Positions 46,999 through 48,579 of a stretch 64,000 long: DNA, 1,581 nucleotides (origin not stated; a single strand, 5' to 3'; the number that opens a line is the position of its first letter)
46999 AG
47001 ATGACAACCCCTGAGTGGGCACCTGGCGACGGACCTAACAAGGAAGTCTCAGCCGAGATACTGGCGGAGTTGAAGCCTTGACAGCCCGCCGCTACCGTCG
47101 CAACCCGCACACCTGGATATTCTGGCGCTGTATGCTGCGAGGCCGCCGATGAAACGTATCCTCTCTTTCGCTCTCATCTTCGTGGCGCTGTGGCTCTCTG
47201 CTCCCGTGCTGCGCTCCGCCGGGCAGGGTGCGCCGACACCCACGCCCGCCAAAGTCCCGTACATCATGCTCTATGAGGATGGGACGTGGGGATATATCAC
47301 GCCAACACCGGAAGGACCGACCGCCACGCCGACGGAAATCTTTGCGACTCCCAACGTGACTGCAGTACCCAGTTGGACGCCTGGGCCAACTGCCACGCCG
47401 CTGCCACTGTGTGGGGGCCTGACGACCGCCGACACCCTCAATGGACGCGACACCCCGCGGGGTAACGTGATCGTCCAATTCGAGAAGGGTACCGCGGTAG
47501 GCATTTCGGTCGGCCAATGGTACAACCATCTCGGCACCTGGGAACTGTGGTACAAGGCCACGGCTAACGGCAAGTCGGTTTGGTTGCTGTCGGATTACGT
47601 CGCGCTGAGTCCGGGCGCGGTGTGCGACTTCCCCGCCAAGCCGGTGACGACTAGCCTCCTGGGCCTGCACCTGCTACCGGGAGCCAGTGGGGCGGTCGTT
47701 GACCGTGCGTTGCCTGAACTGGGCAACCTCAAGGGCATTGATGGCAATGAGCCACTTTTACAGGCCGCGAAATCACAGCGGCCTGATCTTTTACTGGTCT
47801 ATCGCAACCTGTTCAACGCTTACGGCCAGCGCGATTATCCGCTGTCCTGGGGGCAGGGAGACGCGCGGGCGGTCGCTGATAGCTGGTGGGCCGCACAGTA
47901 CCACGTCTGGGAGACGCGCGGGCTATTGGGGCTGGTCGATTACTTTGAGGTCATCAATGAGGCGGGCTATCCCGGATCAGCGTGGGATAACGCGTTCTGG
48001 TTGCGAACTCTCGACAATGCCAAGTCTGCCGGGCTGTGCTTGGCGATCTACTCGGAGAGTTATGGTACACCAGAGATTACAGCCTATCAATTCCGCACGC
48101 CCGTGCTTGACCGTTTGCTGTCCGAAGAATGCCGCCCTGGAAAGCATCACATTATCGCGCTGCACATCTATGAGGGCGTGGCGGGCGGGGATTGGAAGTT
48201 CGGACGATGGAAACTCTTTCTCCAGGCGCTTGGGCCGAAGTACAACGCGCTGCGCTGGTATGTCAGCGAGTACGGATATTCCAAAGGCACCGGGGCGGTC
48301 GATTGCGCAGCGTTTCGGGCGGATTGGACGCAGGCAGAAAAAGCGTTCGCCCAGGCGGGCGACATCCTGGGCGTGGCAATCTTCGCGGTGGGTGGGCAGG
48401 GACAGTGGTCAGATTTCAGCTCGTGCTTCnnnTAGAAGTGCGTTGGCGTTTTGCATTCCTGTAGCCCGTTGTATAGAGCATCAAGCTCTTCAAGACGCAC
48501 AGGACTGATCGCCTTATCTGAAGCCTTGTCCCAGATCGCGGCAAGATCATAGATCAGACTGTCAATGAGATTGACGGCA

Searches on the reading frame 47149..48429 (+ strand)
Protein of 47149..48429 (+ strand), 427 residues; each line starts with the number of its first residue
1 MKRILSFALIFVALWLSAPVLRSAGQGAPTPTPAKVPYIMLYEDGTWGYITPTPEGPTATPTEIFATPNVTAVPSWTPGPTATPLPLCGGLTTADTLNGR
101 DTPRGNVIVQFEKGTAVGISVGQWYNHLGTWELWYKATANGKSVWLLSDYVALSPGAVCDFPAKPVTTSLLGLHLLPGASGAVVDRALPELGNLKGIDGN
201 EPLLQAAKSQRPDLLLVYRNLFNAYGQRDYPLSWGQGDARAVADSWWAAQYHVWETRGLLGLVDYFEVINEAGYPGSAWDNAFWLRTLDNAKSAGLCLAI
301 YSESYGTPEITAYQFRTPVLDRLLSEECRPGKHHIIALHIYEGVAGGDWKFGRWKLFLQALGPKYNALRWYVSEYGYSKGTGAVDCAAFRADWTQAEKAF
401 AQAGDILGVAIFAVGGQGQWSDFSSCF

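Call 3: search_protein_families(library=pfam, proteins=[window:47149-48429:+], max_evalue=0.1)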
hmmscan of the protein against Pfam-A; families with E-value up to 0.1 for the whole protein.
window:47149-48429:+ (427 aa): 0 families

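Call 9: search_protein_families(library=phrogs, proteins=[window:47149-48429:+], max_evalue=0.001)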
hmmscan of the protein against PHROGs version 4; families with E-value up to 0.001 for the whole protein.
window:47149-48429:+ (427 aa): 0 families

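Call 92: search_solved_structures(query=window:47149-48429:+, max_evalue=1)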
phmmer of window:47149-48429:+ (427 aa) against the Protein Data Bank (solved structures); distinct sequences matched with E-value up to 1: 0.
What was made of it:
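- The 427-aa protein has no recognisable lysin domain (calls 3, 92).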
